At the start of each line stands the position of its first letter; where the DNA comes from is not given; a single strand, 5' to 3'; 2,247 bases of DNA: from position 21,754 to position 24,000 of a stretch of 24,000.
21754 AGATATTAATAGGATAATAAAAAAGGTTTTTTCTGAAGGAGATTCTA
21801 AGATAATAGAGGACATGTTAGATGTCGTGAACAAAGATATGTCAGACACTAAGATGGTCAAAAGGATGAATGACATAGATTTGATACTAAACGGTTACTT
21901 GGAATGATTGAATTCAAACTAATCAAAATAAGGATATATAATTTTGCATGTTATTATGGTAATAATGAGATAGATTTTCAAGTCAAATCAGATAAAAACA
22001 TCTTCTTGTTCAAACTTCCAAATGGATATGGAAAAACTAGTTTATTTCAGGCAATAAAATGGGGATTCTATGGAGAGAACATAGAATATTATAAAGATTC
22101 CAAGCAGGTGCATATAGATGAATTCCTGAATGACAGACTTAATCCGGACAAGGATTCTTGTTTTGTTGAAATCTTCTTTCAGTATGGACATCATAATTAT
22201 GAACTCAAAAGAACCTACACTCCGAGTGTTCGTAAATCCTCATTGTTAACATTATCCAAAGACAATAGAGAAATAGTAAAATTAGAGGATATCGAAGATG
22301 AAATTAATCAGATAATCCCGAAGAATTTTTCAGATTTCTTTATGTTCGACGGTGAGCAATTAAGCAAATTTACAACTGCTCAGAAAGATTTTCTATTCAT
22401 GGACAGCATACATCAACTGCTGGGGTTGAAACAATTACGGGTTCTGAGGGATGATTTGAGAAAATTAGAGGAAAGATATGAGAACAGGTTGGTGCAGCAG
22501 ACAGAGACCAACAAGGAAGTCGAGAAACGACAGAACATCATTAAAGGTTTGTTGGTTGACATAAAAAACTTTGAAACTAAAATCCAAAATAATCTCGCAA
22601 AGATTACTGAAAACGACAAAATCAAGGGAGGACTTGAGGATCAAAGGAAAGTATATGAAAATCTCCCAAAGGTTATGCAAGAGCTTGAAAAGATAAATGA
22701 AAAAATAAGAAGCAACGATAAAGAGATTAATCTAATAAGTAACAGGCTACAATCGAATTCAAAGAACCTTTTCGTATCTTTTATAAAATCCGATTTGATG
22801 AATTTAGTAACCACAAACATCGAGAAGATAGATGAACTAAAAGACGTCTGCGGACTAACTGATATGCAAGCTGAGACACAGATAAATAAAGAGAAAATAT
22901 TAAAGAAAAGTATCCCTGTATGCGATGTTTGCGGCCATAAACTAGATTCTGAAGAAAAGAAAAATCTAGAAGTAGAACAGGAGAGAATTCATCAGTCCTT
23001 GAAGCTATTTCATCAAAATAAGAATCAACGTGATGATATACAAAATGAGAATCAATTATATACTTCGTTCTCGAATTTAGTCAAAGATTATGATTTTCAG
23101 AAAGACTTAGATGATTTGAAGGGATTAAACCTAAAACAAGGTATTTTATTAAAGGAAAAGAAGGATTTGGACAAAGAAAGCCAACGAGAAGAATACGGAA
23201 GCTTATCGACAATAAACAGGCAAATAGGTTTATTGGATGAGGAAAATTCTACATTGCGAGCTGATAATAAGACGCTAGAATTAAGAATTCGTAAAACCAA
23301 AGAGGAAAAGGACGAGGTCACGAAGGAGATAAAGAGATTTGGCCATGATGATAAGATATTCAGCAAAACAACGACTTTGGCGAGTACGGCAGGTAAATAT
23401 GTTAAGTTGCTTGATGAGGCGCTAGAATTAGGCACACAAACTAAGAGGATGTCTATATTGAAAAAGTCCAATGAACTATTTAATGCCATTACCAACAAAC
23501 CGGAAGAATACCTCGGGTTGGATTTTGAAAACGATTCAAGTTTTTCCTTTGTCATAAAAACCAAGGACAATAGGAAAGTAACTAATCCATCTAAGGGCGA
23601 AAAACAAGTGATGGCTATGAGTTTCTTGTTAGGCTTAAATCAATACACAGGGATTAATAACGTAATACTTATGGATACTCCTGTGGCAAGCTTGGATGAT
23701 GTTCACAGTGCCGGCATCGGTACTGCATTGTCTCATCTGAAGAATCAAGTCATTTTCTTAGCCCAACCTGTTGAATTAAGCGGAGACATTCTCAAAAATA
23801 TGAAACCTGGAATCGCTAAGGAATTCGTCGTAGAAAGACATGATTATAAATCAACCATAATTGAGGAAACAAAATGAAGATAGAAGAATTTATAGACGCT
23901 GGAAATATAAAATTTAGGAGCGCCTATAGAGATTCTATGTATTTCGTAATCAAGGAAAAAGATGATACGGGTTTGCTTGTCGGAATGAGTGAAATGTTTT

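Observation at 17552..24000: Translationally coupled operon of at least 7 genes on an integrated element: candidate undescribed defence system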

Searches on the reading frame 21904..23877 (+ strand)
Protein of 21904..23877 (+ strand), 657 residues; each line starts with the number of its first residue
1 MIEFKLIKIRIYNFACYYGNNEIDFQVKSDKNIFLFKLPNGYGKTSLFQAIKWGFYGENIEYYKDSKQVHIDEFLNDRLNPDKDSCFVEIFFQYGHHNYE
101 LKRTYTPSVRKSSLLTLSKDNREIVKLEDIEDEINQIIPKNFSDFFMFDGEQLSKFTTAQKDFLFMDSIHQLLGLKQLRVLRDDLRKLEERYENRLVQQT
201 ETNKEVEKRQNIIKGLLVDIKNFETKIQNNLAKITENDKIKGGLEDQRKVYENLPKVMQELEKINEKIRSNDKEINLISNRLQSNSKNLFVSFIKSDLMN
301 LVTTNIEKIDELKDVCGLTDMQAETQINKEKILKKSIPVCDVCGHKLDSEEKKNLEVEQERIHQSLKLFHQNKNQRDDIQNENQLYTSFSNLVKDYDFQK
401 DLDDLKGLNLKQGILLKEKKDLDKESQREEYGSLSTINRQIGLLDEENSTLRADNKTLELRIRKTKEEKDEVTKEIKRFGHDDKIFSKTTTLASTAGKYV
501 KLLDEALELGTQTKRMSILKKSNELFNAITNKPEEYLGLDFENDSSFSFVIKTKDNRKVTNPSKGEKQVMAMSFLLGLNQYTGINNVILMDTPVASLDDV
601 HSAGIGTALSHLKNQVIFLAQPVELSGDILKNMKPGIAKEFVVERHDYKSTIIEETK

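Call 7: search_protein_families(library=pfam, proteins=[window:21904-23877:+], max_evalue=0.1)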
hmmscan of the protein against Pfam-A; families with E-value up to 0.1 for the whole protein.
window:21904-23877:+ (657 aa): 5 families
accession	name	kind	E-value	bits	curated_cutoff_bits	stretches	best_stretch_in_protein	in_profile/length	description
PF13476.12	AAA_23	-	4.1e-09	37.8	27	0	8-269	1-194/201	AAA domain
PF02463.25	SMC_N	-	8.6e-05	22.5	40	1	6-104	2-95/220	RecF/RecN/SMC N terminal domain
PF25450.1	Rab11-FIP3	-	0.0044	17.7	31.9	1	419-478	41-100/125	Rab11-FIP3-like domain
PF04937.20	DUF659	-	0.0063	16.6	34.7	1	245-315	73-145/152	Protein of unknown function (DUF 659)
PF04977.20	DivIC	-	0.0093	16.2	28.9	1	433-479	18-65/80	Septum formation initiator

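Call 8: search_protein_families(library=padloc, proteins=[window:21904-23877:+], max_evalue=0.1)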
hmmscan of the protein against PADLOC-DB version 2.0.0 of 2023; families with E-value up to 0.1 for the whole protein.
window:21904-23877:+ (657 aa): 54 families (the best 25 are shown)
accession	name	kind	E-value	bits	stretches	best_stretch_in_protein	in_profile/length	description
PDLC02713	PbeC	-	3.1e-232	770.7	1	4-627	1-626/626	PbeC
PDLC02726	PbeC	-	2e-61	206.2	1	5-648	2-629/637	PbeC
PDLC02709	PbeC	-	5.7e-53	178.5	1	5-651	2-645/661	PbeC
PDLC02668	DndD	-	1.7e-47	160.8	1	6-653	3-653/659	DndD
PDLC02747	PbeC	-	2.2e-46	157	1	5-624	2-630/632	PbeC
PDLC02756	PbeC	-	9e-46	155.1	1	6-643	3-641/643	PbeC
PDLC02663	DndD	-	7.7e-45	151.9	1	6-645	3-657/675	DndD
PDLC02725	PbeC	-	1.7e-43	147.2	1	5-625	2-627/646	PbeC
PDLC02740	PbeC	-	1.6e-41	140.9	1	6-648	3-644/648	PbeC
PDLC02667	DndD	-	2.4e-41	140.3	1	8-645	5-641/657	DndD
PDLC02743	PbeC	-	2.2e-38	130.3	1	8-620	5-617/622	PbeC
PDLC02741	PbeC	-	4e-37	126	1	8-646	5-643/644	PbeC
PDLC02735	PbeC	-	2.5e-36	123.7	1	6-643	3-650/652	PbeC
PDLC02722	PbeC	-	4.3e-36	122.8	1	5-646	2-636/643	PbeC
PDLC02730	PbeC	-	8.8e-36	121.9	1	5-628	2-637/651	PbeC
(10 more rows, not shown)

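Call 9: find_encoding_contigs(protein=window:21904-23877:+, flank=10000, max_places=6)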
Protein window:21904-23877:+ (657 aa): 15 contigs read that carry it; 4 places shown.
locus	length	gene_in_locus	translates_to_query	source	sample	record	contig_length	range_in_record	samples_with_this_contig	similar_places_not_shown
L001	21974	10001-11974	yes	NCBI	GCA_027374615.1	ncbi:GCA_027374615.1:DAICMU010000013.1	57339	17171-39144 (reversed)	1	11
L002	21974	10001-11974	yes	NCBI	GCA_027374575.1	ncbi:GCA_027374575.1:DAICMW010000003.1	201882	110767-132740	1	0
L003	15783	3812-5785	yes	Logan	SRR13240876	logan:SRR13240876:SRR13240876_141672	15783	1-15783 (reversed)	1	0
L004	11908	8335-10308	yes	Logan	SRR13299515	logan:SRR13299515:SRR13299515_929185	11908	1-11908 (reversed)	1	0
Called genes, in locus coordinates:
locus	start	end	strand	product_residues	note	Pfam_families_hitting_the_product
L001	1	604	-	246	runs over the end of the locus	PF00252:Ribosomal_L16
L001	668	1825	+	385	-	PF00589:Phage_integrase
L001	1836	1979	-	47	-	-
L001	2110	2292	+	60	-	-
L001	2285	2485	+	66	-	-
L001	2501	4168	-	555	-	PF24389:ORC-CDC6-like (faint)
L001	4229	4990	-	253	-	PF00382:TFIIB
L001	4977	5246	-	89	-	-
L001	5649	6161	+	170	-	-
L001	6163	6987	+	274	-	PF06803:DUF1232 (faint)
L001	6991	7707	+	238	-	-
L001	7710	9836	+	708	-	PF13091:PLDc_2 (weak), PF00176:SNF2-rel_dom (faint), PF00270:DEAD, PF04851:ResIII, PF00271:Helicase_C, PF16203:ERCC3_RAD25_C (weak)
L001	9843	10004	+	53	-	-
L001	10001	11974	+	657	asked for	PF13476:AAA_23 (faint)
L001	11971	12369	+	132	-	-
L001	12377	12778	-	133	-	PF03852:Vsr, PF18741:MTES_1575 (faint)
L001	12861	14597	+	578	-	PF00145:DNA_methylase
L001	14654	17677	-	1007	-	PF26593:TraC-like, PF01935:DUF87, PF12846:AAA_10, PF19044:P-loop_TraG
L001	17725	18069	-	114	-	-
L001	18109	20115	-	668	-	-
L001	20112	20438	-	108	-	PF04956:TrbC (weak), PF18895:T4SS_pilin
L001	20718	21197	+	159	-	PF10107:Endonuc_Holl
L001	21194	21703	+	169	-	PF10107:Endonuc_Holl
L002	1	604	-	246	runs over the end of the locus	PF00252:Ribosomal_L16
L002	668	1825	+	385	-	PF00589:Phage_integrase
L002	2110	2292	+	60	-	-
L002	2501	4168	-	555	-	PF24389:ORC-CDC6-like (faint)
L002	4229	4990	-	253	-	PF00382:TFIIB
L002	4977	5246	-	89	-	-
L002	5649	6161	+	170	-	-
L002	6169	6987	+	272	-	PF06803:DUF1232 (faint)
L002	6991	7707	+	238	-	-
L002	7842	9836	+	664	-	PF13091:PLDc_2 (weak), PF00176:SNF2-rel_dom (weak), PF00270:DEAD, PF04851:ResIII, PF00271:Helicase_C, PF16203:ERCC3_RAD25_C (weak)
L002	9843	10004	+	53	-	-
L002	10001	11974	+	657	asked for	PF13476:AAA_23 (faint)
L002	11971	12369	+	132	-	-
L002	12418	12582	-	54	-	-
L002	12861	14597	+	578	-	PF00145:DNA_methylase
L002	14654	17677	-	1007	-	PF26593:TraC-like, PF01935:DUF87, PF12846:AAA_10, PF19044:P-loop_TraG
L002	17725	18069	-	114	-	-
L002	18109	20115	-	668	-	-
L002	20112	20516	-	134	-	PF04956:TrbC (weak), PF18895:T4SS_pilin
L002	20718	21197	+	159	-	PF10107:Endonuc_Holl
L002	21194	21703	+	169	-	PF10107:Endonuc_Holl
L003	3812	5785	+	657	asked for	PF13476:AAA_23 (faint)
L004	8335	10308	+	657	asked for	PF13476:AAA_23 (faint)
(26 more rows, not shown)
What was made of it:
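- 23874..24000 (+): PbeD, first 42 codons. The full gene is 132 aa and ends at window-equivalent position 24272. Full length from L001/L002 11971-12369 (call 9).
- Checked: On that contig the seventh ORF is complete at 132 aa and the operon ends there, so there are exactly 7 genes (call 9).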

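Call 14: search_protein_families(library=pfam, proteins=[L001:11971-12369:+, L001:12377-12778:-, L001:12861-14597:+, L001:17725-18069:-, L001:18109-20115:-, L001:1836-1979:-, L001:2110-2292:+, L001:2285-2485:+], max_evalue=0.1)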
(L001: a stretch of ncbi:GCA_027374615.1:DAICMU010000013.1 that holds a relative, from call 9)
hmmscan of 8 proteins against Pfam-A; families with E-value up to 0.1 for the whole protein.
L001:11971-12369:+ (132 aa): 2 families
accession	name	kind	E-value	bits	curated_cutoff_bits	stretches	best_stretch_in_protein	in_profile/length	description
PF18561.7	Regnase_1_C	-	0.01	16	25.7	1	79-96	21-38/46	Endoribonuclease Regnase 1/ ZC3H12 C-terminal domain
PF11429.13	Colicin_D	-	0.062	14.1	25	0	3-53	30-77/84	Colicin D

L001:12377-12778:- (133 aa): 4 families
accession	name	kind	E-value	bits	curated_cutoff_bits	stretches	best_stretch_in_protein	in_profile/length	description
PF03852.21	Vsr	-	7.7e-22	77.4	27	1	3-72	2-69/74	DNA mismatch endonuclease Vsr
PF18741.7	MTES_1575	-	5.5e-07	30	38.2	1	92-120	53-81/96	REase_MTES_1575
PF04480.18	DUF559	-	0.00045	20.5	20.6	1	93-123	66-96/109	Protein of unknown function (DUF559)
PF14835.12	zf-RING_6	-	0.0052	17.1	35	1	65-98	35-62/65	zf-RING of BARD1-type protein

L001:12861-14597:+ (578 aa): 3 families
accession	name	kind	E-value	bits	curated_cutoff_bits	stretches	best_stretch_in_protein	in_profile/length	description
PF00145.23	DNA_methylase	-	4.2e-39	135.3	22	1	6-362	2-324/324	C-5 cytosine-specific DNA methylase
PF09445.16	Methyltransf_15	-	0.002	18.2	22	1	7-88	4-81/165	RNA cap guanine-N2 methyltransferase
PF25462.1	Beta-barrel_INTS6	-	0.014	15.7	27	1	464-529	13-80/147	INTS6 beta-barrel domain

L001:17725-18069:- (114 aa): 3 families
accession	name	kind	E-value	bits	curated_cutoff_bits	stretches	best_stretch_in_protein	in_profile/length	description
PF13548.11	DUF4126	-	0.055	13.6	27.5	1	7-104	82-172/175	Domain of unknown function (DUF4126)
PF17909.6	Htr2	-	0.064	14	25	1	14-64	7-53/61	Htr2 transmembrane domain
PF02706.20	Wzz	-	0.075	13.8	25.5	1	10-56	16-62/91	Chain length determinant protein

L001:18109-20115:- (668 aa): 0 families

L001:1836-1979:- (47 aa): 2 families
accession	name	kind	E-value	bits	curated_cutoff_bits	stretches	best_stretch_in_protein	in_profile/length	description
PF09484.15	Cas_TM1802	-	0.024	13.9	25.1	1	3-46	472-515/602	CRISPR-associated protein TM1802 (cas_TM1802)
PF14520.12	HHH_5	-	0.093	13.7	27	0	8-33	14-39/57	Helix-hairpin-helix domain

L001:2110-2292:+ (60 aa): 2 families
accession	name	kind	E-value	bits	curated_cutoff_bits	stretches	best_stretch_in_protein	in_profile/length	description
PF21983.2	NikA-like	-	0.0012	19.3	27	1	3-40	3-39/72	Mobilization protein NikA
PF19514.5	MobC_2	-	0.0019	18.3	27.5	1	8-43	25-60/140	MobC-like protein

L001:2285-2485:+ (66 aa): 2 families
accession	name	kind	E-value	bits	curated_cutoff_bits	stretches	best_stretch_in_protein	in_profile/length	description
PF24389.1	ORC-CDC6-like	-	0.065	12.4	27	1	2-63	356-418/571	ORC-CDC6-like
PF20513.3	UBact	-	0.1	12.9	27.8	0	41-58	20-37/43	Prokaryotic ubiquitin-like protein UBact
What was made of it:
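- Checked: Vsr and a 578-aa C5 methylase follow directly (calls 9, 14).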

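Call 15: search_protein_families(library=padloc, proteins=[L001:11971-12369:+, L001:12377-12778:-, L001:12861-14597:+], max_evalue=1)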
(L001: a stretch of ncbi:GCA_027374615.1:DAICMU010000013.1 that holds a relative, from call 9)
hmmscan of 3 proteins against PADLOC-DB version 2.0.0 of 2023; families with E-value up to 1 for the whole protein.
L001:11971-12369:+ (132 aa): 1 family
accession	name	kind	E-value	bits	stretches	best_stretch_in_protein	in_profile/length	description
PDLC02758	PbeD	-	0.0025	15.7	1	37-128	29-125/152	PbeD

L001:12377-12778:- (133 aa): 1 family
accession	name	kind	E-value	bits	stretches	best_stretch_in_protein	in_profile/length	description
PDLC03397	Vsr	-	4.8e-20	70.2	1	1-121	1-120/156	Type II nicking endonuclease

L001:12861-14597:+ (578 aa): 52 families (the best 25 are shown)
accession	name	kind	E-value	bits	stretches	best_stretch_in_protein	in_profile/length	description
PDLC03378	MTase_II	-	9.6e-47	157.9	1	4-367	2-333/344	Type II methyltransferase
PDLC03234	MTase_II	-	7.8e-38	128.7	2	4-199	4-171/375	Type II methyltransferase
PDLC03272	MTase_II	-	2.3e-35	120.5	1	3-373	73-399/407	Type II methyltransferase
PDLC03326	MTase_II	-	1.2e-33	114.9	2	5-198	5-171/412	Type II methyltransferase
PDLC00033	DruM2|DruM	-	3.4e-33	113.4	2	2-199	19-187/368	DNA cytosine methylase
PDLC02650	DrmMII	-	6.5e-27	92.5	2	5-119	9-123/435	DrmMII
PDLC02656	DrmMII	-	5.7e-26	89.4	2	4-198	4-198/491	DrmMII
PDLC02649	DrmMII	-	1.4e-24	84.9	3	311-362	366-416/422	DrmMII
PDLC00026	DruM2|DruM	-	7e-24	83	1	3-370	3-324/336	DNA cytosine methylase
PDLC03270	MTase_II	-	1e-23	81.9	2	7-197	3-156/309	Type II methyltransferase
PDLC03225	MTase_II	-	4.5e-22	76.5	3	5-169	8-166/615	Type II methyltransferase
PDLC00030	DruM2|DruM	-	5.1e-22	76.6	2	4-199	5-182/380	DNA cytosine methylase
PDLC00027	DruM2|DruM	-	7.3e-22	76.2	2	3-198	10-168/361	DNA cytosine methylase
PDLC03237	MTase_II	-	1.2e-21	74.5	2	6-198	795-964/1036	Type II methyltransferase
PDLC02648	DrmMII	-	1.2e-20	71.8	2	1-200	18-224/468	DrmMII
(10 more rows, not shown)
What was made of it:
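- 23874..24000 (+): PADLOC PbeD E 0.0025 (call 15).
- Four of the seven genes hit Pbe models at E values down to 1e-232, in canonical order (calls 8, 15).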

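Call 23: search_protein_families(library=ncbifam, proteins=[window:21904-23877:+, L001:11971-12369:+, L001:12861-14597:+], max_evalue=0.1)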
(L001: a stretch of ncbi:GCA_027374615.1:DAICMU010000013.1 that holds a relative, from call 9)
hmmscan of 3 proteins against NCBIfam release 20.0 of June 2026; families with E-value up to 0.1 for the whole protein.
window:21904-23877:+ (657 aa): 7 families
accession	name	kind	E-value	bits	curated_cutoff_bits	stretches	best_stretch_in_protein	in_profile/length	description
TIGR03185.1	DNA_S_dndD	equivalog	1.3e-40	139.5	245.85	1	7-654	4-647/650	DNA sulfur modification protein DndD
NF003034.1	PRK03918.1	equivalog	3.3e-13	48.5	700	2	181-522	294-627/878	DNA double-strand break repair ATPase Rad50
NF045487.1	ASRP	equivalog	6.7e-11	41.5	300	1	36-602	19-572/593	archaea-specific SMC-related protein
NF045780.1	TrlF_fam_ATP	equivalog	6.9e-05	21.8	350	1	41-593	319-852/944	TrlF family AAA-like ATPase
NF010860.0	PRK14267.1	equivalog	0.00082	19.1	412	0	551-616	139-199/253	phosphate ABC transporter ATP-binding protein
NF041751.2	sbcc_Staph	equivalog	0.0022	16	920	1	6-60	3-56/1007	exonuclease subunit SbcC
NF010068.0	PRK13548.1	equivalog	0.023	13.8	261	0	555-604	131-181/261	heme ABC transporter ATP-binding protein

L001:11971-12369:+ (132 aa): 0 families

L001:12861-14597:+ (578 aa): 2 families
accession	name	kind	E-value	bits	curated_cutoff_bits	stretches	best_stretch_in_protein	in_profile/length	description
TIGR00675.1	dcm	superfamily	1e-31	110.8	100.65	1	7-360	1-329/329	DNA (cytosine-5-)-methyltransferase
NF007772.0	PRK10458.1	subfamily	0.0037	15.9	710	1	7-156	91-246/472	DNA cytosine methylase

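Call 24: search_protein_families(library=phrogs, proteins=[L001:11971-12369:+], max_evalue=0.1)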
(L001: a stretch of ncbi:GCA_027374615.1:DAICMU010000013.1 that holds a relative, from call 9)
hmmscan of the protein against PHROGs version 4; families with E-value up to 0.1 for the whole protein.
L001:11971-12369:+ (132 aa): 1 family
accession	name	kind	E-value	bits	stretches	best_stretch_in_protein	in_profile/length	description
phrog_21126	-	unknown function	0.088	13.7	0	32-65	42-75/86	-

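Call 52: search_solved_structures(query=A5, max_evalue=10, show_alignments=2)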
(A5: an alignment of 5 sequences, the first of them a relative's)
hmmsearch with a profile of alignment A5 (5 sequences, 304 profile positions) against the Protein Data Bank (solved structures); distinct sequences matched with E-value up to 10: 15.
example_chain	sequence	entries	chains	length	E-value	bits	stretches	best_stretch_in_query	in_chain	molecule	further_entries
7fex_A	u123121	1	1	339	5e-05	25.9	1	144-226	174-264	SLFN11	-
5yd0_A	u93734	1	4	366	7.9e-05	25.3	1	146-212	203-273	Schlafen 8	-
7lrc_A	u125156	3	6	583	0.0029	20.1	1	149-215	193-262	Schlafen family member 12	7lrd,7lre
7q3z_B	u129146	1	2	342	0.004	19.7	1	181-224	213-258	Schlafen family member 5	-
6rr9_A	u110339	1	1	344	0.0041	19.6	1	181-224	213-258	Schlafen family member 5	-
7eg0_B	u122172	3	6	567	0.0041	19.6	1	149-215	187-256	Schlafen family member 12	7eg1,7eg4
7cux_A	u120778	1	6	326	0.0044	19.5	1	181-224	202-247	Schlafen family member 5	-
9nyy_A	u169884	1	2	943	0.023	17.2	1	143-208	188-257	Protein SLFN14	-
9jn9_A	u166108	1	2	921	0.025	17.1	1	143-208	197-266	Protein SLFN14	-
9jr9_A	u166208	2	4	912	0.039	16.4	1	143-208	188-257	Protein SLFN14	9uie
7ppj_A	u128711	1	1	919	0.046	16.2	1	181-224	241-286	Schlafen family member 5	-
3zvk_A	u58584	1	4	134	0.082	15.4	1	116-177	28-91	TOXIN OF TOXIN-ANTITOXIN SYSTEM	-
7zep_A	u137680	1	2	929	0.21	14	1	146-211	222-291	Schlafen family member 11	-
7zel_A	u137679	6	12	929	0.33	13.4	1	146-211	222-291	Schlafen family member 11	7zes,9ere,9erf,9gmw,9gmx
9erd_A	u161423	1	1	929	0.34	13.4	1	146-211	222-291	Schlafen family member 11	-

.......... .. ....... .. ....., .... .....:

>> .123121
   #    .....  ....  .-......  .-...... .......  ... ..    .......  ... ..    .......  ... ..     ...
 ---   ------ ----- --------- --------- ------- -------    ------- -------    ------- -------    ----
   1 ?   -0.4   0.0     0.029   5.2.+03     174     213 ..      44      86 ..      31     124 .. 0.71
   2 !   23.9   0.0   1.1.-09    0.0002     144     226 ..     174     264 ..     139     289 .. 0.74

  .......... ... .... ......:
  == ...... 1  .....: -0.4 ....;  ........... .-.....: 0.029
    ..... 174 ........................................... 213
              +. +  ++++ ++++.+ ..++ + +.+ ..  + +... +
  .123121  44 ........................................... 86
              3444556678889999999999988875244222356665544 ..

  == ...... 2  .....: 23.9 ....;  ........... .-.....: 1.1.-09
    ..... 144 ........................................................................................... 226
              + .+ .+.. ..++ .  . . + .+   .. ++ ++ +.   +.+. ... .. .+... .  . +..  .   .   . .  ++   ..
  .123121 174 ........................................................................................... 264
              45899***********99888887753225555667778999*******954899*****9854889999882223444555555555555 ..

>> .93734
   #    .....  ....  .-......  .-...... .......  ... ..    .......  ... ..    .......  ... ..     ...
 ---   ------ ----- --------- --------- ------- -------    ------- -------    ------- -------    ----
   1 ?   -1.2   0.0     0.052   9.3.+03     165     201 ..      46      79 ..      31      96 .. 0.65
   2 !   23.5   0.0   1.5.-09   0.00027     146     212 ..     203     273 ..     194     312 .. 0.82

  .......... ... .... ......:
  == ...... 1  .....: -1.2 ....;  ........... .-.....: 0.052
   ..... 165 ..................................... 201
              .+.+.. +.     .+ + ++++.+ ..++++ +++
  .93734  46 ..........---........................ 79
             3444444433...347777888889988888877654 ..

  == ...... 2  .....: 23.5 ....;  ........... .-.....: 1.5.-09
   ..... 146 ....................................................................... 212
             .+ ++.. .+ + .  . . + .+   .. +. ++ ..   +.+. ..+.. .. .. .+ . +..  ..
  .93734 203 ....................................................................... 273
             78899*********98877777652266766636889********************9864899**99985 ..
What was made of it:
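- Tried and rejected: Only the Schlafen/AlbA_2 extension of one fused ortholog matched (call 52).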

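Call 53: search_protein_families(library=pfam, alignment_id=A5, max_evalue=1)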
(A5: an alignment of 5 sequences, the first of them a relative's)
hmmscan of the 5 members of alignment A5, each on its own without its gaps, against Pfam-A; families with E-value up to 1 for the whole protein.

A. member 1, L001:11971-12369:+ (132 aa): 2 families
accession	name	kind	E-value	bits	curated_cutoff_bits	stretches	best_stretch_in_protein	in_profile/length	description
PF18561.7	Regnase_1_C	-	0.01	16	25.7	1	79-96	21-38/46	Endoribonuclease Regnase 1/ ZC3H12 C-terminal domain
PF11429.13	Colicin_D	-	0.062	14.1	25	1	3-53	30-77/84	Colicin D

B. families by the number of members that match (of 5 scanned): 5 families
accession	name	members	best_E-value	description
PF18561.7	Regnase_1_C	2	0.01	Endoribonuclease Regnase 1/ ZC3H12 C-terminal domain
PF04326.19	SLFN_AlbA_2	1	3.5e-19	Schlafen, AlbA_2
PF03598.20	CdhC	1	0.029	CO dehydrogenase/acetyl-CoA synthase complex beta subunit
PF11429.13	Colicin_D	1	0.062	Colicin D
PF12199.13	efb-c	1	0.17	Extracellular fibrinogen binding protein C terminal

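Call 88: search_solved_structures(query=L001:12861-14597:+, max_evalue=0.00001)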
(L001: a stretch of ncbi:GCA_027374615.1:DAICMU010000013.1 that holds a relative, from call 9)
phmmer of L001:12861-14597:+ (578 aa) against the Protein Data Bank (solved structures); distinct sequences matched with E-value up to 0.00001: 27.
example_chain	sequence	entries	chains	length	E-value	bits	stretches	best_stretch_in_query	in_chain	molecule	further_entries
9v36_A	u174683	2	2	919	3e-15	59.1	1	4-100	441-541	DNA (cytosine-5)-methyltransferase 1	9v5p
6x9i_A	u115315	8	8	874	3.6e-15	58.8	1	4-100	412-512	DNA (cytosine-5)-methyltransferase 1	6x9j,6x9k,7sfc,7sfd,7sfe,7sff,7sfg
3pta_A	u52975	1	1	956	4.2e-15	58.6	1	4-100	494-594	DNA (cytosine-5)-methyltransferase 1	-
3swr_A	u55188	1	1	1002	4.8e-15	58.4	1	4-100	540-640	DNA (cytosine-5)-methyltransferase 1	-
4yoc_A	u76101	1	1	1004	4.8e-15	58.4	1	4-100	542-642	DNA (cytosine-5)-methyltransferase 1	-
7xi9_A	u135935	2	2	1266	6.9e-15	57.9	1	4-100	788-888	DNA (cytosine-5)-methyltransferase 1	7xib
8xqc_A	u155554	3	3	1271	6.9e-15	57.9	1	4-100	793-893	DNA (cytosine-5)-methyltransferase 1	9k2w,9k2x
4wxx_A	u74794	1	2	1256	7.9e-15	57.7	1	4-100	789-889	DNA (cytosine-5)-methyltransferase 1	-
9z07_A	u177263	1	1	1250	8.4e-15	57.6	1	4-100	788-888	DNA (cytosine-5)-methyltransferase 1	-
9mys_A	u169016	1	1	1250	8.7e-15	57.6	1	4-100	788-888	DNA (cytosine-5)-methyltransferase 1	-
5gut_A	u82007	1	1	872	9.5e-15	57.4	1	4-113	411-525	DNA (cytosine-5)-methyltransferase 1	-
5guv_A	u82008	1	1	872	1.2e-14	57.1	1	4-101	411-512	DNA (cytosine-5)-methyltransferase 1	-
3pt9_A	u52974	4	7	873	1.4e-14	56.9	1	4-100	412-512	DNA (cytosine-5)-methyltransferase 1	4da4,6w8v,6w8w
3pt6_A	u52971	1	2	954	1.7e-14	56.6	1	4-100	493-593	DNA (cytosine-5)-methyltransferase 1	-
5wy1_A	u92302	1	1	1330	3.2e-14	55.7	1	4-100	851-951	DNA (cytosine-5)-methyltransferase 1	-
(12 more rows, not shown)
